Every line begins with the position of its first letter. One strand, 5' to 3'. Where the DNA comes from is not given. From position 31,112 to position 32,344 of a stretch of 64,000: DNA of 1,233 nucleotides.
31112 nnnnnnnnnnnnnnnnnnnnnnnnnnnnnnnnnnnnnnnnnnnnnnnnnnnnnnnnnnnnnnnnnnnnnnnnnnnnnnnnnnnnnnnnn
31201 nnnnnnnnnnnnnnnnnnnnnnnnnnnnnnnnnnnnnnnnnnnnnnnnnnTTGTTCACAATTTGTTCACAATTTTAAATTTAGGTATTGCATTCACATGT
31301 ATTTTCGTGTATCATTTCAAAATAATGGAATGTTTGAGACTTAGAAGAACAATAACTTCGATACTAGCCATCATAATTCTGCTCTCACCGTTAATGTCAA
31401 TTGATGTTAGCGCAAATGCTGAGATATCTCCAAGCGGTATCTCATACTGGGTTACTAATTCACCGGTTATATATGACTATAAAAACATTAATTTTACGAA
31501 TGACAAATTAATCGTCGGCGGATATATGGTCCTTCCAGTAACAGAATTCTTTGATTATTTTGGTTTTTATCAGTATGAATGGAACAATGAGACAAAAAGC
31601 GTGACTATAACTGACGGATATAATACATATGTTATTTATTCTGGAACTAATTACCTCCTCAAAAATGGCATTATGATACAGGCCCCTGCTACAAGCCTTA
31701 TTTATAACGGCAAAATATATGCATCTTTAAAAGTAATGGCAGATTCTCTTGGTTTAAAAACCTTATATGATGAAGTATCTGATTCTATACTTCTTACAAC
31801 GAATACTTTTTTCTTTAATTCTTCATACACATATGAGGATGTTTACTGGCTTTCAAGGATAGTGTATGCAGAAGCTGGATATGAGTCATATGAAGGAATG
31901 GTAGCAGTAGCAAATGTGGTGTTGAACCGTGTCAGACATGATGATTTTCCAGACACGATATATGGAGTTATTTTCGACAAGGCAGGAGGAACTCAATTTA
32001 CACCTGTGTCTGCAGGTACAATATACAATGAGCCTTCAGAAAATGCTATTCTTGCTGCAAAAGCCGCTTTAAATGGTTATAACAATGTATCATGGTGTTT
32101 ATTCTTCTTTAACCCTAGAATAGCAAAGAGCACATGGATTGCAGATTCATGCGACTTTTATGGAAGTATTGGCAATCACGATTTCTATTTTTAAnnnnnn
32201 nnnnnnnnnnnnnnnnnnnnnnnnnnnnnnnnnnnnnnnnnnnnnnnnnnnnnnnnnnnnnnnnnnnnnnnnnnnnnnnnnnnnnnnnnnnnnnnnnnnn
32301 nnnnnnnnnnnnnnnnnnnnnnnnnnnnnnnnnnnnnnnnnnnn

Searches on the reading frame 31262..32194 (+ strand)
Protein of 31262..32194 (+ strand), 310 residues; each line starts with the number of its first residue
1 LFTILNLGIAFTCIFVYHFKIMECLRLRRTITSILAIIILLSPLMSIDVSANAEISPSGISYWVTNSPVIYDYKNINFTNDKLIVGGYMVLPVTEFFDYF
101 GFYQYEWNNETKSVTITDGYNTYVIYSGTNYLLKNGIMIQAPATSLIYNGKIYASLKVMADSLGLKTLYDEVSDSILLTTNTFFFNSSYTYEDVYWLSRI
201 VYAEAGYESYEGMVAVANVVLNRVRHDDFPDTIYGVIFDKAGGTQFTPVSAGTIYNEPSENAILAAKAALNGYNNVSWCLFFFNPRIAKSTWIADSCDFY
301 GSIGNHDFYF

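Call 4: search_protein_families(library=pfam, proteins=[window:31262-32194:+], max_evalue=1)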
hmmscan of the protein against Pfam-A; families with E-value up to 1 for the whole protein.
window:31262-32194:+ (310 aa): 4 families
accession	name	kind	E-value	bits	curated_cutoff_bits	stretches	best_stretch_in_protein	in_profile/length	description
PF07486.17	Hydrolase_2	-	8e-30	103.9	27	1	208-309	2-100/100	Cell Wall Hydrolase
PF07833.16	Cu_amine_oxidN1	-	1.8e-13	50.8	24.2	1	72-176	3-106/108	Copper amine oxidase N-terminal domain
PF02969.23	TAF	-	0.17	12.5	21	1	155-175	8-28/66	TATA box binding protein associated factor (TAF)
PF23063.1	CUB_M02D8_5_4th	-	0.23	12.1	30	1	52-129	10-79/123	M02D8_5-like, fourth CUB domain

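Call 5: search_protein_families(library=ncbifam, proteins=[window:31262-32194:+], max_evalue=0.1)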
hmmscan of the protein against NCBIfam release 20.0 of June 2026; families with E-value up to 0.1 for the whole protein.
window:31262-32194:+ (310 aa): 1 family
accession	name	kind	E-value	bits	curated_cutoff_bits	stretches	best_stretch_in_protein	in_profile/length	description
TIGR02869.1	spore_SleB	equivalog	1.4e-31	110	236.5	1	164-308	69-199/201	spore cortex-lytic enzyme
